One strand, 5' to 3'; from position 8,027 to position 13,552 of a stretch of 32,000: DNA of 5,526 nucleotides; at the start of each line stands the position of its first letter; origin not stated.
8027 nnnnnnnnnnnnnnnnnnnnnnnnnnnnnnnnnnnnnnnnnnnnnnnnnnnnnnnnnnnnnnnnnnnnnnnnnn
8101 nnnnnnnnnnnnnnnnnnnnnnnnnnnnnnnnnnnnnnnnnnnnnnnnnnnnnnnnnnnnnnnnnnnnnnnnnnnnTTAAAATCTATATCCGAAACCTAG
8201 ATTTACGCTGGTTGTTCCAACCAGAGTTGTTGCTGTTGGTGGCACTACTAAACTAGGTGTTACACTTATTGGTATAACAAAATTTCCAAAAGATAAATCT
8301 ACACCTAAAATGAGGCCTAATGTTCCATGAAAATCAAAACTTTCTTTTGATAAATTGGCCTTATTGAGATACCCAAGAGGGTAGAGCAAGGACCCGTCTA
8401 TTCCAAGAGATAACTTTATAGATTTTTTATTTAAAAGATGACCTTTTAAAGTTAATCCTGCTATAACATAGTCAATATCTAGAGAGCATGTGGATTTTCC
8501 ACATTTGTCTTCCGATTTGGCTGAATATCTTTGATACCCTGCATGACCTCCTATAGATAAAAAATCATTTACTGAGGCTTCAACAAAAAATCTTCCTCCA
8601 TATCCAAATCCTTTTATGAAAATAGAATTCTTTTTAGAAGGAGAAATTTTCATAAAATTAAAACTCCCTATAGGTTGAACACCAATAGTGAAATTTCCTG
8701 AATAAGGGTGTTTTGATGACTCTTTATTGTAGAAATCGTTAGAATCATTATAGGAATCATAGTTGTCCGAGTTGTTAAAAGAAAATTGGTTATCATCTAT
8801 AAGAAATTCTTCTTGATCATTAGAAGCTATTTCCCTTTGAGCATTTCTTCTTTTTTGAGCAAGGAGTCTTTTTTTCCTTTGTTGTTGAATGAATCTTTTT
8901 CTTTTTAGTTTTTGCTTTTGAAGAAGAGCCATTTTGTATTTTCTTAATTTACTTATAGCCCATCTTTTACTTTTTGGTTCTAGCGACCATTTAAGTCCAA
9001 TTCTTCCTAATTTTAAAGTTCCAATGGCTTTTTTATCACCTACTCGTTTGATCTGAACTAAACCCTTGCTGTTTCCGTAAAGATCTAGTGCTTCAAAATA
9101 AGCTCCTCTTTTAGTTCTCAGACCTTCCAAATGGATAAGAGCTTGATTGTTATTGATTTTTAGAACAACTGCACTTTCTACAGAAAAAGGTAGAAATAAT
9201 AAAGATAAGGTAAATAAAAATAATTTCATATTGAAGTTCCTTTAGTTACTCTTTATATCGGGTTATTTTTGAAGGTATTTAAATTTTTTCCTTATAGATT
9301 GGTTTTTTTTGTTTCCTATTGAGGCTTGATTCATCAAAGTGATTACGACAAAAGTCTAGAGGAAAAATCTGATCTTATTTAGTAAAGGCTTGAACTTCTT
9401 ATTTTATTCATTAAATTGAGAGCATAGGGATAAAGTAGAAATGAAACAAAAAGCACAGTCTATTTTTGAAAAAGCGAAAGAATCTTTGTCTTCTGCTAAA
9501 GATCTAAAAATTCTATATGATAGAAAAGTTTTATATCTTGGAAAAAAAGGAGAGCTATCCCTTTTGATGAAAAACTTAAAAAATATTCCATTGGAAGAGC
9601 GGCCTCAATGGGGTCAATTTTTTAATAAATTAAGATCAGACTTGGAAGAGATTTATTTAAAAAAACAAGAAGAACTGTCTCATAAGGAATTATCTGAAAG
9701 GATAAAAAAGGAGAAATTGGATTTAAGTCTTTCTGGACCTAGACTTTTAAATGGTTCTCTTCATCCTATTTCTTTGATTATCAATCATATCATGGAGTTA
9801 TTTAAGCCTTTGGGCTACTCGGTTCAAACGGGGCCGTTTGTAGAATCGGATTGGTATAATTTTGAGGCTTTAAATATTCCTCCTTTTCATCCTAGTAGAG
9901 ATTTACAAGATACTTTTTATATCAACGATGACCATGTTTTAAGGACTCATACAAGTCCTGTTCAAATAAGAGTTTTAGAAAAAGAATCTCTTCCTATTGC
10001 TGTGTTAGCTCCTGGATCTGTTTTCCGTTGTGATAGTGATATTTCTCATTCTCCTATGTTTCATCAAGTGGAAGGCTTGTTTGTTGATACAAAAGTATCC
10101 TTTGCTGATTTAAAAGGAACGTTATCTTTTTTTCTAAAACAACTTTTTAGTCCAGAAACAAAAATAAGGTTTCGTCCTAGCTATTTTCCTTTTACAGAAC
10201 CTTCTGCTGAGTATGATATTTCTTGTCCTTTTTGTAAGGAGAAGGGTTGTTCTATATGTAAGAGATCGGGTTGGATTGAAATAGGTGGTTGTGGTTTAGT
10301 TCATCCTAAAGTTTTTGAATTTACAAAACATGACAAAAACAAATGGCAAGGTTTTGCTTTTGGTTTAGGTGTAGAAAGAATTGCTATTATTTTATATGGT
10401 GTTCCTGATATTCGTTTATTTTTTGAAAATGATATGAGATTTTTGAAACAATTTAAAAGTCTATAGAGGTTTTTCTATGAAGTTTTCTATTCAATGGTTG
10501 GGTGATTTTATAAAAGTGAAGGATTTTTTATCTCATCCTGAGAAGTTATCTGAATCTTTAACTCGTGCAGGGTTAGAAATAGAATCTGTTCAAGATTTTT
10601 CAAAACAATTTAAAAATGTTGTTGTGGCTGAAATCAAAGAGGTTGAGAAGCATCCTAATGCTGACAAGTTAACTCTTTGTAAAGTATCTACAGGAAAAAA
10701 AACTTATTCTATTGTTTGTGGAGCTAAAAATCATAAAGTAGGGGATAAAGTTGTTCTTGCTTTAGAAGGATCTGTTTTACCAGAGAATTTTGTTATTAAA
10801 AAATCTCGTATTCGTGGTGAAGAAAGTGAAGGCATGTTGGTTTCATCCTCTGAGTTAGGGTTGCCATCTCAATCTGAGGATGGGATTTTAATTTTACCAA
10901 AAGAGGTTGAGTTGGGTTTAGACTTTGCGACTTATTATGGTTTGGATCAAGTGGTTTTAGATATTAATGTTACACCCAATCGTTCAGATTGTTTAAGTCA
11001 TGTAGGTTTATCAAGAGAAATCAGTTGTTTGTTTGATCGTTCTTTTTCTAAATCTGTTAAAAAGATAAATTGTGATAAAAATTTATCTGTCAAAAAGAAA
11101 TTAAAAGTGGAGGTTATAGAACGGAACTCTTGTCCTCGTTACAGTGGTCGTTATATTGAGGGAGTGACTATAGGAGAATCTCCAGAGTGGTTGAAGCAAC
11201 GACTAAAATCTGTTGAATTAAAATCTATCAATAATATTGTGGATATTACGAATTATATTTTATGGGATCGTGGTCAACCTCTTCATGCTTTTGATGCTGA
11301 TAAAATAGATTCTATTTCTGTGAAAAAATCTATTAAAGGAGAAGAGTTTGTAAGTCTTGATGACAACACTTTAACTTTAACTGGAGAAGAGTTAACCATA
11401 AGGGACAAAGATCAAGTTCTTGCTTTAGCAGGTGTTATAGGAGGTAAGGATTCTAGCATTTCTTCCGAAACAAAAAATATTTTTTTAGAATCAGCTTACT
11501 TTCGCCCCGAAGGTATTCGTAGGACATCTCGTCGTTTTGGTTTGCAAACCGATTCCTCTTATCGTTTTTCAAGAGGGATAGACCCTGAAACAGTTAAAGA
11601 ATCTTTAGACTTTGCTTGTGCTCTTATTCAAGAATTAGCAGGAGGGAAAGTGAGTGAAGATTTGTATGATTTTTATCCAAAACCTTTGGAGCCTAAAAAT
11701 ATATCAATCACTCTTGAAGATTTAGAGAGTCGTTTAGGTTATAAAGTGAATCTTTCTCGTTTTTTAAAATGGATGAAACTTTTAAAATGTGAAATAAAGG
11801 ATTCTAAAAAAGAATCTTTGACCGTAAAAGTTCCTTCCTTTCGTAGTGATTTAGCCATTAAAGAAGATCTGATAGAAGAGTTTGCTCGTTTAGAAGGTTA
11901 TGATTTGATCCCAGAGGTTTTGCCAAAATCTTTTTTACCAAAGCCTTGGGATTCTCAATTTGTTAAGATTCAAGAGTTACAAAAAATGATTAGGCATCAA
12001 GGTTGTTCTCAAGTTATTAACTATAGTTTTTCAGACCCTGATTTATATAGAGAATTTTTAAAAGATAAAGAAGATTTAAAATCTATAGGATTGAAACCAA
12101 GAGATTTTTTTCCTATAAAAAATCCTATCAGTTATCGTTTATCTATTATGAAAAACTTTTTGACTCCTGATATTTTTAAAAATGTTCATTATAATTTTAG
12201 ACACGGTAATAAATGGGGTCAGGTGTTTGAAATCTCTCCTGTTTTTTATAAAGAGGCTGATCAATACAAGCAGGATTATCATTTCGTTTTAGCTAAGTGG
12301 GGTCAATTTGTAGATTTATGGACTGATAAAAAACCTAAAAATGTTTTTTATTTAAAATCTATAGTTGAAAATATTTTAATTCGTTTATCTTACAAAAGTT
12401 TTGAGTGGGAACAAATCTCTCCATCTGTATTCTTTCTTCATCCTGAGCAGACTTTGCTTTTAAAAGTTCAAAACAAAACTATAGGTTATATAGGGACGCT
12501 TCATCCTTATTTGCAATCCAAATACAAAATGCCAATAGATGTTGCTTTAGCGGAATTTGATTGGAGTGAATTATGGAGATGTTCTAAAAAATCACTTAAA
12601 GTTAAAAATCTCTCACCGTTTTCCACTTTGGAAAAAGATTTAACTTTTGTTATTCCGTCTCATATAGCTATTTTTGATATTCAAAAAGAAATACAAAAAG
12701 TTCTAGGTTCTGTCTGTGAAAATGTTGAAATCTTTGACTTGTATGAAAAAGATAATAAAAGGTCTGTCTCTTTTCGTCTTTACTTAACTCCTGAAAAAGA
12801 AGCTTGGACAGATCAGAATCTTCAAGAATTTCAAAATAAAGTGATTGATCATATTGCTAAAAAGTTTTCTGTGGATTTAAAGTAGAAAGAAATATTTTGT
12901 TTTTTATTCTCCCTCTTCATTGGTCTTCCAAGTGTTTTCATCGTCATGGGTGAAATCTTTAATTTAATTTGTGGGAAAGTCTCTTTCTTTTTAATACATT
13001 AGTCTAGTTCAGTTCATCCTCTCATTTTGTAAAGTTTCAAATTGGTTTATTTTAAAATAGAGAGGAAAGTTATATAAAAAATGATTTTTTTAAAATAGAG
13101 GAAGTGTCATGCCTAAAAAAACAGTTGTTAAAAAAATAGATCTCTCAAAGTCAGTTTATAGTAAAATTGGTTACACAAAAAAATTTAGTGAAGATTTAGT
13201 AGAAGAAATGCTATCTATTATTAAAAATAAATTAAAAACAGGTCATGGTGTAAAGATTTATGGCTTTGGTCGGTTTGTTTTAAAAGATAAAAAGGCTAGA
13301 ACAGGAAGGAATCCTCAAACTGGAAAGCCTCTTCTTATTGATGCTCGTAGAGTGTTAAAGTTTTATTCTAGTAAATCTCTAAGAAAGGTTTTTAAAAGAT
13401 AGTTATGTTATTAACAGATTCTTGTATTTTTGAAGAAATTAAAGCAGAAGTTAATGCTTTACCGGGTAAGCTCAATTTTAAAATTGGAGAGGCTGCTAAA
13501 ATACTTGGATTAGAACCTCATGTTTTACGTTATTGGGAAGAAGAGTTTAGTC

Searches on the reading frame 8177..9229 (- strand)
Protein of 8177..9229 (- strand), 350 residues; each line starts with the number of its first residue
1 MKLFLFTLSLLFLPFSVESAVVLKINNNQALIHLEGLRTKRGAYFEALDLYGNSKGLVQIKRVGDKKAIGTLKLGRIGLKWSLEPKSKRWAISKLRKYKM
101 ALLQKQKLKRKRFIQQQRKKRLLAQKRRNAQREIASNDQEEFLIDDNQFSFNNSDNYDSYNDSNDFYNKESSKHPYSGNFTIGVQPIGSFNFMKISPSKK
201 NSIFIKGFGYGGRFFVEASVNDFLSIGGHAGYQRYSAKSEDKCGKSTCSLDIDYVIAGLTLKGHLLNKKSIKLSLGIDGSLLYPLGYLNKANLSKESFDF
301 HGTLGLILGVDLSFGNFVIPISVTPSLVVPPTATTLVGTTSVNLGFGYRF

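Call 41: search_protein_families(library=pfam, proteins=[window:8177-9229:-], max_evalue=0.01)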
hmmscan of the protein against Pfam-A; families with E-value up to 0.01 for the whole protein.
window:8177-9229:- (350 aa): 1 family
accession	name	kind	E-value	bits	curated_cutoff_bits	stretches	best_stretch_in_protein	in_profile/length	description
PF13505.12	OMP_b-brl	-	0.00096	19.8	28.7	1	180-350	22-175/175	Outer membrane protein beta-barrel domain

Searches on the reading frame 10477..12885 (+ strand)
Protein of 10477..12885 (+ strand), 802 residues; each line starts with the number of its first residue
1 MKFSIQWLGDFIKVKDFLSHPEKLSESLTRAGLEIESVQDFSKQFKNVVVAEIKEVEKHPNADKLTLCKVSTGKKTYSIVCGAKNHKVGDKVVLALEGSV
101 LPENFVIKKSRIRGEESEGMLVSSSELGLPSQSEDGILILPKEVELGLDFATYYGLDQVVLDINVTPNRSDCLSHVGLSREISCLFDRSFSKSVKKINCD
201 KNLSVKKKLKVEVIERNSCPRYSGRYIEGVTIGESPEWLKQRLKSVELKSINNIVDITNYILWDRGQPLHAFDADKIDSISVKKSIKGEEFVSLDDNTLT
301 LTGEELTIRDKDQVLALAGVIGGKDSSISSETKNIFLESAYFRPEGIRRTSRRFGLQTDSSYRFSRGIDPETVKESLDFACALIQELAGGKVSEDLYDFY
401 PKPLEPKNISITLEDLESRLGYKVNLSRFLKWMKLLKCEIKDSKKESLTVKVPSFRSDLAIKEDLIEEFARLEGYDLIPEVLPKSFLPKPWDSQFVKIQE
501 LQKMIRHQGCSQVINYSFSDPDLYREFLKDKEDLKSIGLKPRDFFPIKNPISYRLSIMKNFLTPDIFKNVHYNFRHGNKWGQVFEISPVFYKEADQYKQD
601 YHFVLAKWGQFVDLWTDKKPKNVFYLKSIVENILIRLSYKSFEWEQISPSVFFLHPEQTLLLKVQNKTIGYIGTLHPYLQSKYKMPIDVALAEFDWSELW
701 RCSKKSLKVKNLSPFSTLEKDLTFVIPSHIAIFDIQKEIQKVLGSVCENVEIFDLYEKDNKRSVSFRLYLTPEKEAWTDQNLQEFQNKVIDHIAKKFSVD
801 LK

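Call 15: find_related_loci(query=window:10477-12885:+, collection=genome_contigs, flank=10000)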
Query window:10477-12885:+ (802 aa) in genome_contigs; peptide patterns used: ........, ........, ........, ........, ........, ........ (x = any residue, [..] = any of these).
600 stretches matched a pattern (row limit reached: there are more); 589 encode a relative of the query (tblastn E <= 1e-3); the best 80 are kept; 80 distinct loci.
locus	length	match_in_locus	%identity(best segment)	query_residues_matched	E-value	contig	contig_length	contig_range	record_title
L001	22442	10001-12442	34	1-802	5e-142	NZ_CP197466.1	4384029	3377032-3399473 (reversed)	Paenibacillus sp. KN14-4R chromosome, complete genome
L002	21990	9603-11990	34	1-802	6e-133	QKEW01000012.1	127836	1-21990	MAG: bacterium isolate SZUA-486 scaffold_147, whole genome shotgun sequence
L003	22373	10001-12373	35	1-790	6e-131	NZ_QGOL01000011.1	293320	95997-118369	Algoriphagus litoralis strain DSL-12 contig11, whole genome shotgun sequence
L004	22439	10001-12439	33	1-802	6e-131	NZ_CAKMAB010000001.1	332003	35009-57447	Paenibacillus pseudetheri strain CIP 111894, whole genome shotgun sequence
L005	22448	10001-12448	33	1-802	1e-130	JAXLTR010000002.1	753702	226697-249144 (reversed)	MAG: Bacteroidales bacterium isolate STL-BAC9 C2.213.fa-2, whole genome shotgun sequence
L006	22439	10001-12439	33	1-802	8e-135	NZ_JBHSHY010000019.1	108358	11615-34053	Paenibacillus sp. GCM10023250 strain CGMCC 1.19061 GCM70023250_69, whole genome shotgun sequence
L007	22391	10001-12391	33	1-802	2e-130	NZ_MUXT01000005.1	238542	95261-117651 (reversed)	Moraxella canis strain CCUG 8415A 8415T_ctg_0000005, whole genome shotgun sequence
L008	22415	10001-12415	34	1-802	3e-130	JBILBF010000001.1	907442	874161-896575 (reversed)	MAG: Bacteroidia bacterium isolate ME2016-05-23_3300042458_group7_bin53 Rohwer_bin1059_scaffold_2_c1, whole genome shotg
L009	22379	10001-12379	34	1-802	6e-130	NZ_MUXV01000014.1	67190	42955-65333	Moraxella bovis strain CCUG 2133 2133T_ctg_0000014, whole genome shotgun sequence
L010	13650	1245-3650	33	1-802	5e-130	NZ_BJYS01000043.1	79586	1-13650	Adhaeribacter aerolatus strain NBRC 106133 sequence43, whole genome shotgun sequence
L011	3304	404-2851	33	1-802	1e-134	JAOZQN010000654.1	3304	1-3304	MAG: Bacteroidales bacterium isolate GMC5.concoct.141 GMC5_11831_length_3304_cov_12.461065, whole genome shotgun sequenc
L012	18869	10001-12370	34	1-790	1e-129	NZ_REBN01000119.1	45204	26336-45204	MAG: Mongoliibacter sp. isolate LCM1.Bin19 NODE_464_length_45204_cov_8.75306, whole genome shotgun sequence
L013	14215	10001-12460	33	1-802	8e-130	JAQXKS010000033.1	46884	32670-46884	MAG: Bacteroidales bacterium isolate SUG1283 k141_9625960, whole genome shotgun sequence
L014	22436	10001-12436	33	1-802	3e-129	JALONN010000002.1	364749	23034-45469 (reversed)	MAG: Raineya sp. isolate Prado078 scaffold_1, whole genome shotgun sequence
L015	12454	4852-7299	33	1-802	2e-129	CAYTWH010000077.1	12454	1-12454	MAG TPA_asm: uncultured Bacteroidales bacterium isolate binchicken_co243_280 genome assembly, contig: NODE_4400_length_1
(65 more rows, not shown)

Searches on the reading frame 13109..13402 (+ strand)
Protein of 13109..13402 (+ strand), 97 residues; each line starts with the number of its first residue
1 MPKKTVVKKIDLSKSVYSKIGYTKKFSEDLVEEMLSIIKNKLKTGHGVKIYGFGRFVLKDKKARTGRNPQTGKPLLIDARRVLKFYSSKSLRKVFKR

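Call 12: search_protein_families(library=pfam, proteins=[window:13109-13402:+])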
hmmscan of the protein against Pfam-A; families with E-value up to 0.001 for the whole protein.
window:13109-13402:+ (97 aa): 1 family
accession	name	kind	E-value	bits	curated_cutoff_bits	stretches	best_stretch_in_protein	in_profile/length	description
PF00216.26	Bac_DNA_binding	-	1.2e-24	86.8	22.4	1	8-94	2-88/90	Bacterial DNA-binding protein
